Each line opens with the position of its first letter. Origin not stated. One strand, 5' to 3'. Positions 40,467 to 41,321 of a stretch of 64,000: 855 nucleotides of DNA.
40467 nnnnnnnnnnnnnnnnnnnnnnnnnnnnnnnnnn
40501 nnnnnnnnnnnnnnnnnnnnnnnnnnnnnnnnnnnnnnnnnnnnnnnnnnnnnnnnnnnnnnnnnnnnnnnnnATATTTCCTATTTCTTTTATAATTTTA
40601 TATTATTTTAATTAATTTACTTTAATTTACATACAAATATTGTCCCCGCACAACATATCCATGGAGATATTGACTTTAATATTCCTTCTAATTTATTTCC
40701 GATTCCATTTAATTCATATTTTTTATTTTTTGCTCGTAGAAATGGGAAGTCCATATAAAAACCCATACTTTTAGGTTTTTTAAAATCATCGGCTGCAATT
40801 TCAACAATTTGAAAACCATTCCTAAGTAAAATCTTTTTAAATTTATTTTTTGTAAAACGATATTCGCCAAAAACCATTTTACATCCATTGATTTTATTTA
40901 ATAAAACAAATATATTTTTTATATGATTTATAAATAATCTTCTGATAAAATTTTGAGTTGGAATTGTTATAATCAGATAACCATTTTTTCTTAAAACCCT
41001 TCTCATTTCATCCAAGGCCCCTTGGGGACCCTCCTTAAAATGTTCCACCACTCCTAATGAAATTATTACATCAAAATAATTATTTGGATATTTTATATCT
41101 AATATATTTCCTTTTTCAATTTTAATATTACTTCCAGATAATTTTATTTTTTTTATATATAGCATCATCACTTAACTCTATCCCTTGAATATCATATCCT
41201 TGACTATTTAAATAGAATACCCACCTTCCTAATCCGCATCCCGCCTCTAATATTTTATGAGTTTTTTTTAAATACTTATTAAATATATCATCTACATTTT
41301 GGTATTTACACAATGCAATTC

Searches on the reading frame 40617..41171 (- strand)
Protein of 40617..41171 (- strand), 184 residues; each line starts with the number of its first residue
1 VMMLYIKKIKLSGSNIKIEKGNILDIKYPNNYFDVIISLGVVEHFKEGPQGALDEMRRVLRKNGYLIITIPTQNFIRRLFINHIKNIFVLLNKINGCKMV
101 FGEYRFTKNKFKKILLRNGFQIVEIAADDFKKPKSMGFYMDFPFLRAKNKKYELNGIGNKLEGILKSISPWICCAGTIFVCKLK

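Call 8: search_protein_families(library=pfam, proteins=[window:40617-41171:-], max_evalue=0.001)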
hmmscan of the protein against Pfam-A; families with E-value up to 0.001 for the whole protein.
window:40617-41171:- (184 aa): 5 families
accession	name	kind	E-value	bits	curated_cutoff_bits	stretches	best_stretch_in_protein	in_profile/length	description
PF08241.18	Methyltransf_11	-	3.1e-12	47.4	21.2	1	8-68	35-95/95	Methyltransferase domain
PF13847.12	Methyltransf_31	-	5e-09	36.4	27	1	13-115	53-141/145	Methyltransferase domain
PF13649.12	Methyltransf_25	-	3.5e-08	34.4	27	1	7-64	39-97/97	Methyltransferase domain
PF13489.12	Methyltransf_23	-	5.9e-08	33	27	1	25-124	74-163/164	Methyltransferase domain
PF08242.18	Methyltransf_12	-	7.4e-06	27.1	30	1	19-66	54-98/98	Methyltransferase domain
